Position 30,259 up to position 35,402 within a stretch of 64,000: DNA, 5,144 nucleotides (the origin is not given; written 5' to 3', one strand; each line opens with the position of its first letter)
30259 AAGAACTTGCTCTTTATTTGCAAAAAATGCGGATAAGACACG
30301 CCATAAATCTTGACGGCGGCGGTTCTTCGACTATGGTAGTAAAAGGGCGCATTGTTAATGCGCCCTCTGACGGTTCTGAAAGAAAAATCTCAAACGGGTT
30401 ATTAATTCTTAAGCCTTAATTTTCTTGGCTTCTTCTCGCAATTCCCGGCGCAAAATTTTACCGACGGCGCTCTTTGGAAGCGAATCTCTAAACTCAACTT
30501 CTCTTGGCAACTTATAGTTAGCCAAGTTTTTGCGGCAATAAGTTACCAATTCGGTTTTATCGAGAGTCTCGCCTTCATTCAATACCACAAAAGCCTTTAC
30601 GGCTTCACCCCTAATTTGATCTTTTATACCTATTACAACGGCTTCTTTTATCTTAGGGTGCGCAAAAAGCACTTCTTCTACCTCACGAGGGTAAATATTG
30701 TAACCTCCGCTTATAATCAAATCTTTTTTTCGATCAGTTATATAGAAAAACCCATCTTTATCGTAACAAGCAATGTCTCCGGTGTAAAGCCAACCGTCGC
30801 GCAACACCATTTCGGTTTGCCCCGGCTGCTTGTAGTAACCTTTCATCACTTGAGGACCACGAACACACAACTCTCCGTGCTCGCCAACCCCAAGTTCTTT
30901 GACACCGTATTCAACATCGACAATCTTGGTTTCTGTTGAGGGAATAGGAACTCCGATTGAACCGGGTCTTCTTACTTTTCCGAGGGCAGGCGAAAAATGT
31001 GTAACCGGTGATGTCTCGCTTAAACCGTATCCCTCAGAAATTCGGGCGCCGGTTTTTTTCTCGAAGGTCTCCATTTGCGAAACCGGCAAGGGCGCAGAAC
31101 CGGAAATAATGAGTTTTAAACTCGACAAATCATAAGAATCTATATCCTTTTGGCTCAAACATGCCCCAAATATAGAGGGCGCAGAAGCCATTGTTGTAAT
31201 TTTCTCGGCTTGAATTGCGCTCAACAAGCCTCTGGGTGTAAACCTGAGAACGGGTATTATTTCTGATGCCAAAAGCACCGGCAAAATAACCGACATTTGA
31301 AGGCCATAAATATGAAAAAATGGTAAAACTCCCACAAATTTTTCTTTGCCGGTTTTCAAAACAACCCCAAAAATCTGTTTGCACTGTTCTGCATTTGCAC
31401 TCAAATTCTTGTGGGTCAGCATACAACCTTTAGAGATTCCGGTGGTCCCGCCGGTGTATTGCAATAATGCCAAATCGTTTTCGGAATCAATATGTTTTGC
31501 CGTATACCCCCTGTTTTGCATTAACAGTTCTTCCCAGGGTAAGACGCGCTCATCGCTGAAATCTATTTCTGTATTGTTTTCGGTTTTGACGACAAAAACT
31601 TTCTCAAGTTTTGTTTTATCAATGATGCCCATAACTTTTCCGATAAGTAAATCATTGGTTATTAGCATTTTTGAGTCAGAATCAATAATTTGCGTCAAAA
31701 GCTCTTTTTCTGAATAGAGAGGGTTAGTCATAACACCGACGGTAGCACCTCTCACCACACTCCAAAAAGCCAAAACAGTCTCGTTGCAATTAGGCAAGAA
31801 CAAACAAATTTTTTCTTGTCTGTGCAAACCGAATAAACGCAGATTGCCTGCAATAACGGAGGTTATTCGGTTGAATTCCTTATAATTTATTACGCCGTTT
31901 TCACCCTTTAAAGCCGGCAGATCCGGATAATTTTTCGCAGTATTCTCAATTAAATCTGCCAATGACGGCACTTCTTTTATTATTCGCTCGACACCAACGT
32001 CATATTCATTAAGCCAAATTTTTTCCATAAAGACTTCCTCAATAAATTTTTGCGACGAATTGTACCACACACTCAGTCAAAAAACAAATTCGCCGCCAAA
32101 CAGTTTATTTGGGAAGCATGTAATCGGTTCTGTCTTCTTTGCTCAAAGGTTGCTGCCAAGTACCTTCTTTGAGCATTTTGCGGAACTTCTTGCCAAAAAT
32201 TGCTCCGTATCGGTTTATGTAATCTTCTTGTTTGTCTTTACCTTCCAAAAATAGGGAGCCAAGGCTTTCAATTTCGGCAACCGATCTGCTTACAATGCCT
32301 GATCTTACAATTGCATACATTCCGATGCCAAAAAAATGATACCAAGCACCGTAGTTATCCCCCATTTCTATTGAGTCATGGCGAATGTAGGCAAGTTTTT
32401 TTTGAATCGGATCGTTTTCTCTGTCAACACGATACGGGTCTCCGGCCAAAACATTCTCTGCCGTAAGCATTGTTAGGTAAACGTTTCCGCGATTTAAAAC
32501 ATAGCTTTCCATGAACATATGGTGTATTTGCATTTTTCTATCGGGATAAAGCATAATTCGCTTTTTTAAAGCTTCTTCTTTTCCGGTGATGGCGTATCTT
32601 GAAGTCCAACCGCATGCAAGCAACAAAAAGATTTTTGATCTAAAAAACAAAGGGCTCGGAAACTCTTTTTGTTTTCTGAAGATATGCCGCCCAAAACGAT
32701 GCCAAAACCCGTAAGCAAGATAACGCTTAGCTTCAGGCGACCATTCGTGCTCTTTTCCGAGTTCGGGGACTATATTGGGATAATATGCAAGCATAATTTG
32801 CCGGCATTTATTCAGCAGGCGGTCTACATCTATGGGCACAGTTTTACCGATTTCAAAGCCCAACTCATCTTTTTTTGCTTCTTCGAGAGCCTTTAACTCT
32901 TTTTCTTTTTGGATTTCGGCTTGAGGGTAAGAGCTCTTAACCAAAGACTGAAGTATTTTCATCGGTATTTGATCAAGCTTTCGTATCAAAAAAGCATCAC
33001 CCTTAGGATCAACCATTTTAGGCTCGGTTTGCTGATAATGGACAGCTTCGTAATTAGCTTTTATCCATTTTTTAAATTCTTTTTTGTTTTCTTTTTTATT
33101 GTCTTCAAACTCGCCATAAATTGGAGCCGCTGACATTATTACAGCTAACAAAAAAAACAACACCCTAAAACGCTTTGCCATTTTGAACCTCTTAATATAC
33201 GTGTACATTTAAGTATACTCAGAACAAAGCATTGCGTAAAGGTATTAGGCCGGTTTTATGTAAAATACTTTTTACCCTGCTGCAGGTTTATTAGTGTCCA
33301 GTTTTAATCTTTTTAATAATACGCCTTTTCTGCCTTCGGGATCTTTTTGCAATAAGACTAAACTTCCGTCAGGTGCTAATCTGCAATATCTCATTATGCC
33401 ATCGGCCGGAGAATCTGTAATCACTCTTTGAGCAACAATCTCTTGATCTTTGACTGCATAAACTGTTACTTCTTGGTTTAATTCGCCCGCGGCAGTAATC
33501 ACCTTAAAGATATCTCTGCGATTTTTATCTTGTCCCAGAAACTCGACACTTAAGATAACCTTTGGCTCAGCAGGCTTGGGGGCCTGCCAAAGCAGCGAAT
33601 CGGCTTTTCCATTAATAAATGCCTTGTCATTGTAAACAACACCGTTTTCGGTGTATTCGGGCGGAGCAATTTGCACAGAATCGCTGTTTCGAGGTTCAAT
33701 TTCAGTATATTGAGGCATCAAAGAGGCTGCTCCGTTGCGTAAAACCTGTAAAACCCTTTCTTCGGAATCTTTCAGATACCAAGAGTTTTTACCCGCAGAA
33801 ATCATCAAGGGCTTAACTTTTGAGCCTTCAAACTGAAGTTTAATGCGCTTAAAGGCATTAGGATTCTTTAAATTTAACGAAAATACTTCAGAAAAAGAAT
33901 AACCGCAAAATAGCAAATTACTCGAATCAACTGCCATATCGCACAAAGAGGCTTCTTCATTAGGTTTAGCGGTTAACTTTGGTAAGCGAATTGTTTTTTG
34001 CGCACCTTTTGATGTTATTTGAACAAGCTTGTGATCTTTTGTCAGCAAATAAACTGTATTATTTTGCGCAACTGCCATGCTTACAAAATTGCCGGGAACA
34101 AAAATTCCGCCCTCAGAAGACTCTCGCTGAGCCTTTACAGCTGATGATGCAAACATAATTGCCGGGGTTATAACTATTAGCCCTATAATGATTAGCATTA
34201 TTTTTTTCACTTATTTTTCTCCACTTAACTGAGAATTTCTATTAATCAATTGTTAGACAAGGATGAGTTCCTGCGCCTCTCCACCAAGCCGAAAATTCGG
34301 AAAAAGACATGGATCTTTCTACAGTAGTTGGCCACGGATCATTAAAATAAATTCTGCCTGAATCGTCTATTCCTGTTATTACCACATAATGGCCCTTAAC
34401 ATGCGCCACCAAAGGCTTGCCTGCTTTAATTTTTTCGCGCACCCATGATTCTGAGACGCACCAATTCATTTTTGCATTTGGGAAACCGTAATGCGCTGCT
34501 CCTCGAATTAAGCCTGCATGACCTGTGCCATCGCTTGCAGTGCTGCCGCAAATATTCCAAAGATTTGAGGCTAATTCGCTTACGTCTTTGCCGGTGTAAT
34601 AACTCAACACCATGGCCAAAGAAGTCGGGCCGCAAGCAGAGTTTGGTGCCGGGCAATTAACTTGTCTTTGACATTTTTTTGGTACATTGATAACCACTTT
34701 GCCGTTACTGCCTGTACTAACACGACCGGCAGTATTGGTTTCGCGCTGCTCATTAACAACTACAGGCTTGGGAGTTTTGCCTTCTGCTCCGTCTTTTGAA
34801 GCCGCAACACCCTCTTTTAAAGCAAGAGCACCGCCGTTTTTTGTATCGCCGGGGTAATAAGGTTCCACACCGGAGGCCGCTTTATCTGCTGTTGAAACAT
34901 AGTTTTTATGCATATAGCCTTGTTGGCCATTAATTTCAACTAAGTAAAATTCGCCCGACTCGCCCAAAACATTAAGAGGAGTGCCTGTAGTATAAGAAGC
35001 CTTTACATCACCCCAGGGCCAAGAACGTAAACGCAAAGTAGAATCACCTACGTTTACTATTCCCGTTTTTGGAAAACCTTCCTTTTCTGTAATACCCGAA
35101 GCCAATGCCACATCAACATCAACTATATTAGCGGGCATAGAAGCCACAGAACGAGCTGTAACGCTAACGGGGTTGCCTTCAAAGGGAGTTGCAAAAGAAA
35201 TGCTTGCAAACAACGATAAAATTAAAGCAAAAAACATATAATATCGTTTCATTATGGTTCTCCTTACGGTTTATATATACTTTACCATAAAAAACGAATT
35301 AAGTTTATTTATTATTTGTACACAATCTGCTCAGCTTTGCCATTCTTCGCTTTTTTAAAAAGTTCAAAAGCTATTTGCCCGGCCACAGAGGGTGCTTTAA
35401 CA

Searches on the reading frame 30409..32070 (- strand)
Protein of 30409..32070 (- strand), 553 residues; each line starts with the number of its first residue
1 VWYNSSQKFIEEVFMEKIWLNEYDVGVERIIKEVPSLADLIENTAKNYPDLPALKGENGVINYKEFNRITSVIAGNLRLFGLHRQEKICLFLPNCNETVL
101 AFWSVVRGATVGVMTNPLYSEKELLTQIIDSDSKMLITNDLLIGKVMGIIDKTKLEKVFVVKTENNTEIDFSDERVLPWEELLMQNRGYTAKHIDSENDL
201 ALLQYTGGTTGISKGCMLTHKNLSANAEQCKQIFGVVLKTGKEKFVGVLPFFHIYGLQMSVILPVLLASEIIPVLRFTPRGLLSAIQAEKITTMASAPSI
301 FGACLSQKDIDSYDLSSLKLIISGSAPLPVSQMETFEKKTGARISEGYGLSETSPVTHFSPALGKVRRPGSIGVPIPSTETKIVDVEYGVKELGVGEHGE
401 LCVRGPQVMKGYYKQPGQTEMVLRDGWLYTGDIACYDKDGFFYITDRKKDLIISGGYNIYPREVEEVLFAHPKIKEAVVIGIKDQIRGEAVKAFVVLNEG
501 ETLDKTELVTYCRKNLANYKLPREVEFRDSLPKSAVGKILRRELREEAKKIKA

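Call 26: search_protein_families(library=pfam, proteins=[window:30409-32070:-], max_evalue=0.001)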
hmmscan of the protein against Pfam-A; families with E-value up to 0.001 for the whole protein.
window:30409-32070:- (553 aa): 2 families
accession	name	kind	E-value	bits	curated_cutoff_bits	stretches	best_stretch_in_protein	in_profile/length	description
PF00501.34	AMP-binding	-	9.5e-80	268.7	29.9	1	42-413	2-384/384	AMP-binding enzyme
PF13193.12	AMP-binding_C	-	3.9e-22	79.4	24.5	1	463-538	1-76/76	AMP-binding enzyme C-terminal domain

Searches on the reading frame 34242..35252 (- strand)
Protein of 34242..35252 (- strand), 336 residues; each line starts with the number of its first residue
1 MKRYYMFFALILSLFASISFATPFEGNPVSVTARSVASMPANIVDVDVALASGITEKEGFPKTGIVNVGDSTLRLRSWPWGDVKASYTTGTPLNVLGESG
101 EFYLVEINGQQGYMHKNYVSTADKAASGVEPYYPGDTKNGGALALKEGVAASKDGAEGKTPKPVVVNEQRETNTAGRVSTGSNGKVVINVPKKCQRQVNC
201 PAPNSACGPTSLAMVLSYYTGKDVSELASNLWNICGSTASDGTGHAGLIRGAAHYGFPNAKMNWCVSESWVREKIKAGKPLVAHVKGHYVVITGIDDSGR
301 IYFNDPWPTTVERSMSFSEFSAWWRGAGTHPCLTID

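Call 26: search_protein_families(library=pfam, proteins=[window:34242-35252:-], max_evalue=0.001)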
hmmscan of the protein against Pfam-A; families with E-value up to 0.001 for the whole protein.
window:34242-35252:- (336 aa): 4 families
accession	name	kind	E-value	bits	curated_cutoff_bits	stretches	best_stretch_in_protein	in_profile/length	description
PF13529.12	Peptidase_C39_2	-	2.7e-15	57.6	24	1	200-307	9-143/143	Peptidase_C39 like family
PF03412.21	Peptidase_C39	-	9.5e-09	35.6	22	1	204-326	10-123/133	Peptidase C39 family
PF12385.14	Peptidase_C70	-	3.2e-08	34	19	1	189-321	6-137/141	Papain-like cysteine protease AvrRpt2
PF08239.17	SH3_3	-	1.6e-05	25.4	27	1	88-120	20-54/54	Bacterial SH3 domain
